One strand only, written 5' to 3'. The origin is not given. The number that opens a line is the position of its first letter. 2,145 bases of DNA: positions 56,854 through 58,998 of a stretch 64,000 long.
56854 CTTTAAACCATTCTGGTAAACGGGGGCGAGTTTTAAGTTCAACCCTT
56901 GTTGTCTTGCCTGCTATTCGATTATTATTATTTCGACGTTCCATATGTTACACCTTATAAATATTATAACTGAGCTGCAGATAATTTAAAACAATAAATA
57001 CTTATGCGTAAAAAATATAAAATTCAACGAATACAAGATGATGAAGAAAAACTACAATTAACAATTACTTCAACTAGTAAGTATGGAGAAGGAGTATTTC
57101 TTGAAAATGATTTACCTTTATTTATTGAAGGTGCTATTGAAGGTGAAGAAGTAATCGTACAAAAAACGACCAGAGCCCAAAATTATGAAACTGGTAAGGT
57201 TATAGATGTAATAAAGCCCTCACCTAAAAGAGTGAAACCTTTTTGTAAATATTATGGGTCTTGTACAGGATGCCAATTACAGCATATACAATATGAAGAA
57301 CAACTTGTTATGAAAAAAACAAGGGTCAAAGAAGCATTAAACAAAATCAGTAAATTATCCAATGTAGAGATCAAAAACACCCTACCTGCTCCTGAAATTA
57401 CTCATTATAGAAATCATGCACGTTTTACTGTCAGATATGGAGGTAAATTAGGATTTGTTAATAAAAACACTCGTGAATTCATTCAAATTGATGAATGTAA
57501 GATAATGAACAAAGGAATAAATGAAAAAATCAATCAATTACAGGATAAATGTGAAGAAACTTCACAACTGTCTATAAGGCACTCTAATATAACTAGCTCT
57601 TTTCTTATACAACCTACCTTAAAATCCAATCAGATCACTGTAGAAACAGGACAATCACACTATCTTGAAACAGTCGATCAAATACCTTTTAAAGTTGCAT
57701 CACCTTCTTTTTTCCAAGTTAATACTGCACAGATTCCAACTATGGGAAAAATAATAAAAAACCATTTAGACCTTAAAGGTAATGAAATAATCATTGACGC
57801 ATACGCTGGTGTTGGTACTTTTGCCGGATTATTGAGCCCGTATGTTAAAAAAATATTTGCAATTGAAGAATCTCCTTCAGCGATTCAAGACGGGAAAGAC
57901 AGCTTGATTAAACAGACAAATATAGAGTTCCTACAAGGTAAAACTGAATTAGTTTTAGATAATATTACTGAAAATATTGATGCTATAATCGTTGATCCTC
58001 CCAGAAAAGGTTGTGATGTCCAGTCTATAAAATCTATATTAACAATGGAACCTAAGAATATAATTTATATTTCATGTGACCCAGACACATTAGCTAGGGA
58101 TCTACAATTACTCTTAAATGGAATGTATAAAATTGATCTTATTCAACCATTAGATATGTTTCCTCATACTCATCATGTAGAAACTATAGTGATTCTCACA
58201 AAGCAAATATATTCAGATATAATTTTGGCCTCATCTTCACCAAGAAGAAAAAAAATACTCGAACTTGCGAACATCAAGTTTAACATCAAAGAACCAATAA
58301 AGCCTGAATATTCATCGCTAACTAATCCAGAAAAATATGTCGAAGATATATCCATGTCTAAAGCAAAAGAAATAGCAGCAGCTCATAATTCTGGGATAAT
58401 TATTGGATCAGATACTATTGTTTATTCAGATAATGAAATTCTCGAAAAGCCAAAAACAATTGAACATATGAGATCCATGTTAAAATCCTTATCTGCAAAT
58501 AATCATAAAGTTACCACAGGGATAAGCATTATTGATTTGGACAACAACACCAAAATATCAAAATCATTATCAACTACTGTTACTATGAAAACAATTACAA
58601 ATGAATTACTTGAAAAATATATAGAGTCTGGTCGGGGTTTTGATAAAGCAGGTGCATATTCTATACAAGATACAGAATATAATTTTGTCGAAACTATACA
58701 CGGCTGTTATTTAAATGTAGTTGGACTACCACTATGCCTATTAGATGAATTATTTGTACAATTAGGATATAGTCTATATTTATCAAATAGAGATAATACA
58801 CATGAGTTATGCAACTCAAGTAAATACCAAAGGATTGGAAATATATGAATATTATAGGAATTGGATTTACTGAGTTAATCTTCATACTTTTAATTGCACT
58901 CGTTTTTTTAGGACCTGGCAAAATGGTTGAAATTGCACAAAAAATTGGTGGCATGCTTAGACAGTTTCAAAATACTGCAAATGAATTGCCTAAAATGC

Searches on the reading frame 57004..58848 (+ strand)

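Call 8: search_protein_families(library=pfam, proteins=[window:57004-58848:+], max_evalue=0.01)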
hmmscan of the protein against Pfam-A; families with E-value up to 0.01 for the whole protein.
window:57004-58848:+ (614 aa): 2 families
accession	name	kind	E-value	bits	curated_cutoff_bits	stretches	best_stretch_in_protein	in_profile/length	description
PF02545.19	Maf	-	1.1e-48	165.9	27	1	406-584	2-184/187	Maf-like protein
PF05958.17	tRNA_U5-meth_tr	-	2.2e-21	76.7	23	1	227-400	170-356/357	tRNA (Uracil-5-)-methyltransferase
